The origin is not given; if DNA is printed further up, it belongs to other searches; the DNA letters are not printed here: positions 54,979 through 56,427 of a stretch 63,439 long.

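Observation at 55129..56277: Unrecognised 382-aa methyltransferase-fold protein as the direct target of a SAM OFF-switch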

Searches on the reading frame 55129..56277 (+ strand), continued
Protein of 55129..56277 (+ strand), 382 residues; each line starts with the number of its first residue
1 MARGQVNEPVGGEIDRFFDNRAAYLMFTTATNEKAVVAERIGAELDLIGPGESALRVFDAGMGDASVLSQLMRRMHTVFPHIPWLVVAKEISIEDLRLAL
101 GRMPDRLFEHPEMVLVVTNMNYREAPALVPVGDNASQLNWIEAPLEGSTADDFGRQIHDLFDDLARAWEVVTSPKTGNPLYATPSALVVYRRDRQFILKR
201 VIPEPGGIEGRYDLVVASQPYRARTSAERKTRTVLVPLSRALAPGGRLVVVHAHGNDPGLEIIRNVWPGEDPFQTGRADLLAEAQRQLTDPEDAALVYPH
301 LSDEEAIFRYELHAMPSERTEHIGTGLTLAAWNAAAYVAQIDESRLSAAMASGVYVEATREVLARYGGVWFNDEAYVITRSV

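Call 97: find_encoding_contigs(protein=P0388, flank=4000, max_places=3)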
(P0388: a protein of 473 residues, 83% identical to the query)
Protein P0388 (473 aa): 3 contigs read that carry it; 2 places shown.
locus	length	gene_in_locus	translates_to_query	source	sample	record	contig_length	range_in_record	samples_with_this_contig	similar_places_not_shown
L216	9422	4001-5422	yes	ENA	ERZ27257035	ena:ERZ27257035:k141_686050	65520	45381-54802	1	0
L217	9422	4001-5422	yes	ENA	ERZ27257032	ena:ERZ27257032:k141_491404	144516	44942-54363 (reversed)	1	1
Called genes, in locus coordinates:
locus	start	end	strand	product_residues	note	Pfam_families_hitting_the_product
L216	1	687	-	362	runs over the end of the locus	PF00756:Esterase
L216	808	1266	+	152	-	PF10543:ORF6N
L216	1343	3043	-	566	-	PF00920:ILVD_EDD_N, PF24877:ILV_EDD_C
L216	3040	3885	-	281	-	PF01557:FAA_hydrolase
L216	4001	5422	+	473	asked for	-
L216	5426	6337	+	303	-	-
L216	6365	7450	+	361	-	PF00990:GGDEF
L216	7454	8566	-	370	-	PF01717:Meth_synt_2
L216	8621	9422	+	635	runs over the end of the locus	PF00501:AMP-binding, PF23562:AMP-binding_C_3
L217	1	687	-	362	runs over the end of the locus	PF00756:Esterase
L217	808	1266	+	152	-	PF10543:ORF6N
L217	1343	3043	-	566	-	PF00920:ILVD_EDD_N, PF24877:ILV_EDD_C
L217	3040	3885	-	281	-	PF01557:FAA_hydrolase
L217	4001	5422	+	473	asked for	-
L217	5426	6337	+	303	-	-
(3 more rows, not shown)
